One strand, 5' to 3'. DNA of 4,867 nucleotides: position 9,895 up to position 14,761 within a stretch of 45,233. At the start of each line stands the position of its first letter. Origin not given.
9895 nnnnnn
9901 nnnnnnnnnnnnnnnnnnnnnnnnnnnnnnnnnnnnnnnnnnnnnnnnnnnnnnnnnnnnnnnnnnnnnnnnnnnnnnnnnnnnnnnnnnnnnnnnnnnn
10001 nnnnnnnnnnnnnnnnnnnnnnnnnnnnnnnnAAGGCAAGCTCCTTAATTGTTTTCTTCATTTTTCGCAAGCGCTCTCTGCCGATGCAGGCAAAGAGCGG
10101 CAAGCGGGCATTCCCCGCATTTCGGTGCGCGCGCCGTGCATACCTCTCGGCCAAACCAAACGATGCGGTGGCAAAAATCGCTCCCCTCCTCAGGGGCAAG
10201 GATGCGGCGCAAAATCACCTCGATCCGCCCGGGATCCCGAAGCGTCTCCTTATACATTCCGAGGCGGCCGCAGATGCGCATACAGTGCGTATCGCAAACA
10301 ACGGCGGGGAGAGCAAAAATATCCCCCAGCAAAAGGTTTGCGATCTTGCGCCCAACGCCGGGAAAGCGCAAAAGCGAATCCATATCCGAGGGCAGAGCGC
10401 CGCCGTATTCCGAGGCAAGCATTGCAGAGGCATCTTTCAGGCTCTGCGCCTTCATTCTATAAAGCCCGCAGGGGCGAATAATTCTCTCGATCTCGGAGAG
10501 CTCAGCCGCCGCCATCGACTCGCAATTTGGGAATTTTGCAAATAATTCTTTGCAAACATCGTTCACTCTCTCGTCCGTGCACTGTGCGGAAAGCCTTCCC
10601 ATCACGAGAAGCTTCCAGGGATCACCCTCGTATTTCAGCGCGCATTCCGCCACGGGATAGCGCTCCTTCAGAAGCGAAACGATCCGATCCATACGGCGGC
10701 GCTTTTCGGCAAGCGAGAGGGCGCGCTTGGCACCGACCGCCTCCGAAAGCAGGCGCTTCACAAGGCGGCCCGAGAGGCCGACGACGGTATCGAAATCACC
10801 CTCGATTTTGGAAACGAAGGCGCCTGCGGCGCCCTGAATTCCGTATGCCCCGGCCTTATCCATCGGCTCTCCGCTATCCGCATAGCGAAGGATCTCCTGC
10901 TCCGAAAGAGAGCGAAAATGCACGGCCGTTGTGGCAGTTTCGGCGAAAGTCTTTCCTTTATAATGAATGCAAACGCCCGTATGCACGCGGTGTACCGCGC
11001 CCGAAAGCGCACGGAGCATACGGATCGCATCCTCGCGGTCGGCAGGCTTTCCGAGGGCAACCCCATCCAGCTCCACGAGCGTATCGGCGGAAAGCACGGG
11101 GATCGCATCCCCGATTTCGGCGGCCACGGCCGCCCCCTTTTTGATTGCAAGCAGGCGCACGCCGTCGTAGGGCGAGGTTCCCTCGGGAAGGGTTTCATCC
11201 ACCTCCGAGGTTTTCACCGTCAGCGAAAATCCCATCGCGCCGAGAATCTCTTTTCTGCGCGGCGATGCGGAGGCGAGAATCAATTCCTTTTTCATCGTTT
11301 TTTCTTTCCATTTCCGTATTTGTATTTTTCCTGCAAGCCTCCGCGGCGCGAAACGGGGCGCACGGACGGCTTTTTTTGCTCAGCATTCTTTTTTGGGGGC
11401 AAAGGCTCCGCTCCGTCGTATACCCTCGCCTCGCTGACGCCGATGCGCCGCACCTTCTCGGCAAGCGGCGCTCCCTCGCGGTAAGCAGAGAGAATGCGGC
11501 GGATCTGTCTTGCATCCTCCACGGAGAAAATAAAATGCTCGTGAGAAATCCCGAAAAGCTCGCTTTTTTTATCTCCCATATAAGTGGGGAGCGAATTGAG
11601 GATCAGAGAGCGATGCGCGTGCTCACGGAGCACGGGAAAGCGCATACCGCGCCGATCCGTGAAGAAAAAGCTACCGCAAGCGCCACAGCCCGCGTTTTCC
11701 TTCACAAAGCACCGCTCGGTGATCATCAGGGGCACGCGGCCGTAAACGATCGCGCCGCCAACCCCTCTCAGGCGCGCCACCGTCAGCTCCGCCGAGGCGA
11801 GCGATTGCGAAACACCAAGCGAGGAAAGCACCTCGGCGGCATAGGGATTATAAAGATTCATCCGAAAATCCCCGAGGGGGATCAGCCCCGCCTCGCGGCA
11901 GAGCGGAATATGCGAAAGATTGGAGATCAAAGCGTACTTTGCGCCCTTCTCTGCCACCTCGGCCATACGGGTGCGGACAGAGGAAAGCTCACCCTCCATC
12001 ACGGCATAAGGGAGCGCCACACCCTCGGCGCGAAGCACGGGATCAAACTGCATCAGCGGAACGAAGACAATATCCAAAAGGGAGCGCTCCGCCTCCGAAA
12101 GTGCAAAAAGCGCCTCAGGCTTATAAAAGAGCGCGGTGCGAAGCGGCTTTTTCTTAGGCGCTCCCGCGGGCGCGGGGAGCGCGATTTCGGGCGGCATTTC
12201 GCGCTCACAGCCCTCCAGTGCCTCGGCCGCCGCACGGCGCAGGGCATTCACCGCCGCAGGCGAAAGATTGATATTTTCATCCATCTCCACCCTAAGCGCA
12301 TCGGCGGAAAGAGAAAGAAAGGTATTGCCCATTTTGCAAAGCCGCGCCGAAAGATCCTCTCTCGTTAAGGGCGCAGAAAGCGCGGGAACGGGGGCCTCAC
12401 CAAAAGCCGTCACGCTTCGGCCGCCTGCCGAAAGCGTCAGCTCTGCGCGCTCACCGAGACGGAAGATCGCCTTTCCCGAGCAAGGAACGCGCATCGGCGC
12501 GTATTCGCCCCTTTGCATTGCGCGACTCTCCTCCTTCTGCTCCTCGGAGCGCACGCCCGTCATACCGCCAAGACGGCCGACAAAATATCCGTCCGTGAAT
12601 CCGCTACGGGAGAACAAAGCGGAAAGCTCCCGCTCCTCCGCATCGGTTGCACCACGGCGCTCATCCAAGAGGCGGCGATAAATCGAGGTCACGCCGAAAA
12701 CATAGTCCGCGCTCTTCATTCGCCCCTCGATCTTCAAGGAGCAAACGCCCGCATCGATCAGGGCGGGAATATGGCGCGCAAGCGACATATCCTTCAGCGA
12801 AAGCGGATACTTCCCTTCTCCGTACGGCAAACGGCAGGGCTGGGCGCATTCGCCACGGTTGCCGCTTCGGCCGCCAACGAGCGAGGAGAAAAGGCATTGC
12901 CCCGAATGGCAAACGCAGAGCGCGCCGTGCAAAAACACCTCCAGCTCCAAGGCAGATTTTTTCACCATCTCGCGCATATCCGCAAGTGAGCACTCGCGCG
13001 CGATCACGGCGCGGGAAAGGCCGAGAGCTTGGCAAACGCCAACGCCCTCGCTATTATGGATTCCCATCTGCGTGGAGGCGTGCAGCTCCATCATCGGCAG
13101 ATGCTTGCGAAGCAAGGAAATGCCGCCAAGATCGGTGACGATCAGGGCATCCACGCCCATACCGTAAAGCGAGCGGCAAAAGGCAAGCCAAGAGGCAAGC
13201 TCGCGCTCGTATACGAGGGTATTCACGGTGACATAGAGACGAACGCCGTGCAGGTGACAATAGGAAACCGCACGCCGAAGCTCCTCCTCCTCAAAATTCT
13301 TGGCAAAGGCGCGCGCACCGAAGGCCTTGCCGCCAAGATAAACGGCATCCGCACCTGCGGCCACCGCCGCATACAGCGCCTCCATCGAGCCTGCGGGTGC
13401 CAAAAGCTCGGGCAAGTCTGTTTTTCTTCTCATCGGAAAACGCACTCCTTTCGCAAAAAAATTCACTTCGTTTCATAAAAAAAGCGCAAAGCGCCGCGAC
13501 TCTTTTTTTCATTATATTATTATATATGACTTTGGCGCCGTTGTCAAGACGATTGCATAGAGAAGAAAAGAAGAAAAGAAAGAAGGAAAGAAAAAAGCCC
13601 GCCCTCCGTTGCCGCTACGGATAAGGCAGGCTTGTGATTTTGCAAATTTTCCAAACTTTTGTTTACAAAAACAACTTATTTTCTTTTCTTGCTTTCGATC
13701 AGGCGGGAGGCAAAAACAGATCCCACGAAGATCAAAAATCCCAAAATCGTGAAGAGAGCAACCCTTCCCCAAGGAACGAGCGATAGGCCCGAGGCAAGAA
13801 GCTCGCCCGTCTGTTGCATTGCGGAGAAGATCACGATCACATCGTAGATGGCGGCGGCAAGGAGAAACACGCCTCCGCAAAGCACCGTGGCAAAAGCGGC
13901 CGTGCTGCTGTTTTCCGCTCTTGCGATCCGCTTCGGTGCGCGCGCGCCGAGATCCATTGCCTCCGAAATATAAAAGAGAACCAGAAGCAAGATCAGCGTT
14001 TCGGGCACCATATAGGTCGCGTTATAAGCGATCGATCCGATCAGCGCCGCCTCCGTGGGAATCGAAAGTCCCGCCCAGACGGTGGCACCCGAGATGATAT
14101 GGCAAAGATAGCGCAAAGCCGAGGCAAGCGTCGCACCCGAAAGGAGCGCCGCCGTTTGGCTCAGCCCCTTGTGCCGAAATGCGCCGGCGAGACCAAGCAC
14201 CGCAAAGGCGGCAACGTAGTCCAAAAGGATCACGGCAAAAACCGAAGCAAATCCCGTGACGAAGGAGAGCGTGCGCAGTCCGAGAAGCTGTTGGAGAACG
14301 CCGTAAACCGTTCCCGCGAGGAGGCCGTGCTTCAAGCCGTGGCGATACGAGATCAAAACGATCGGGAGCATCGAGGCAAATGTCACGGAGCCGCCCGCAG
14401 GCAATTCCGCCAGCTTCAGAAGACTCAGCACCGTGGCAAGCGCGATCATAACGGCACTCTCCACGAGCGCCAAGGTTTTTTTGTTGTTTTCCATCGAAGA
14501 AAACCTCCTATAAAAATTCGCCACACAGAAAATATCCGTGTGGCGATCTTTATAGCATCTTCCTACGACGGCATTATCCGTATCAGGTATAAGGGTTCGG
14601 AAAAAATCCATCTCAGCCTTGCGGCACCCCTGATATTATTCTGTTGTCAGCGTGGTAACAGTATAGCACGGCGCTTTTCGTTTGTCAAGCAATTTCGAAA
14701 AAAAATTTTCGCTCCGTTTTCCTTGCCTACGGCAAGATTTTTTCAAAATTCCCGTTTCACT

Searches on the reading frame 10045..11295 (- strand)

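Call 54: search_protein_families(library=pfam, proteins=[window:10045-11295:-], max_evalue=0.0001)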
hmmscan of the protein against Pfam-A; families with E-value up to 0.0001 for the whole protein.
window:10045-11295:- (416 aa): 3 families
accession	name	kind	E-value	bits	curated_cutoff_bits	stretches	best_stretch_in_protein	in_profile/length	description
PF02545.19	Maf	-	8.4e-57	192.3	27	1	4-185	1-186/187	Maf-like protein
PF00730.31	HhH-GPD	-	4e-19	69.4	26.2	1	235-365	5-105/108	HhH-GPD superfamily base excision DNA repair protein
PF10576.14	EndIII_4Fe-2S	-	1.8e-06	28.5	20.5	1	386-402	1-17/17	Iron-sulfur binding domain of endonuclease III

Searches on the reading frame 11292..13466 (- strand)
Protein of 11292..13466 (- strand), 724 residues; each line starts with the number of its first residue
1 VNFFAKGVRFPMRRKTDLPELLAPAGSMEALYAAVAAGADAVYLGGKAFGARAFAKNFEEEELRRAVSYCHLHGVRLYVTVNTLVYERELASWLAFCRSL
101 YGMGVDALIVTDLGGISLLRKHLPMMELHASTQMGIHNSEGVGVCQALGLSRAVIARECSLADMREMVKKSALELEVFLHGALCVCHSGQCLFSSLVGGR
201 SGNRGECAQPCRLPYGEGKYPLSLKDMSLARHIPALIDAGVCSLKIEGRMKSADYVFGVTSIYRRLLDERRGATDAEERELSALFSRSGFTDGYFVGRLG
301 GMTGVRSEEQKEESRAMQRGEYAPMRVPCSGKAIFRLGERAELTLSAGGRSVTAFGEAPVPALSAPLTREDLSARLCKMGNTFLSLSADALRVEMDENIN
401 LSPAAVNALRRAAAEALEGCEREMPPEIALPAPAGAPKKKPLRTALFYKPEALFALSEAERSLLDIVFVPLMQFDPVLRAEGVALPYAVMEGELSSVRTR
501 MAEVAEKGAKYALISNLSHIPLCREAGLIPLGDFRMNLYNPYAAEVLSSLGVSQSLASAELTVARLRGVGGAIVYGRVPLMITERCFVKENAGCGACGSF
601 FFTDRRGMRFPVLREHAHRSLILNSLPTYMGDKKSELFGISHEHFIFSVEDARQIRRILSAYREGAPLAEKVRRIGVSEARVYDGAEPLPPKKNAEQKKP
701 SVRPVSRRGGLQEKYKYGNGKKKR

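Call 82: search_protein_families(library=pfam, proteins=[window:11292-13466:-], max_evalue=5)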
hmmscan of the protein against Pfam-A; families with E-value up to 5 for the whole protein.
window:11292-13466:- (724 aa): 3 families
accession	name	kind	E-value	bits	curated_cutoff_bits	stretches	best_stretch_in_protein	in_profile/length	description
PF01136.24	Peptidase_U32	-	1.3e-70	237.8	22.4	1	93-298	4-230/233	Peptidase family U32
PF12392.13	DUF3656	-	4.2e-11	44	22.1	1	317-418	17-105/109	Collagenase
PF02909.22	TetR_C_1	-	0.018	15.3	21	1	651-685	16-50/146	Tetracyclin repressor-like, C-terminal domain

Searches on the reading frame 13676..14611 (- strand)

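Call 82: search_protein_families(library=pfam, proteins=[window:13676-14611:-], max_evalue=5)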
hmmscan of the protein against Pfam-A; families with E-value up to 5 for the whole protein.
window:13676-14611:- (311 aa): 1 family
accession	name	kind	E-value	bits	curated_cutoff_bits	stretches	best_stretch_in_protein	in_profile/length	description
PF09515.15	Thia_YuaJ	-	6.2e-32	111.6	25.8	1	49-216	1-169/177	Thiamine transporter protein (Thia_YuaJ)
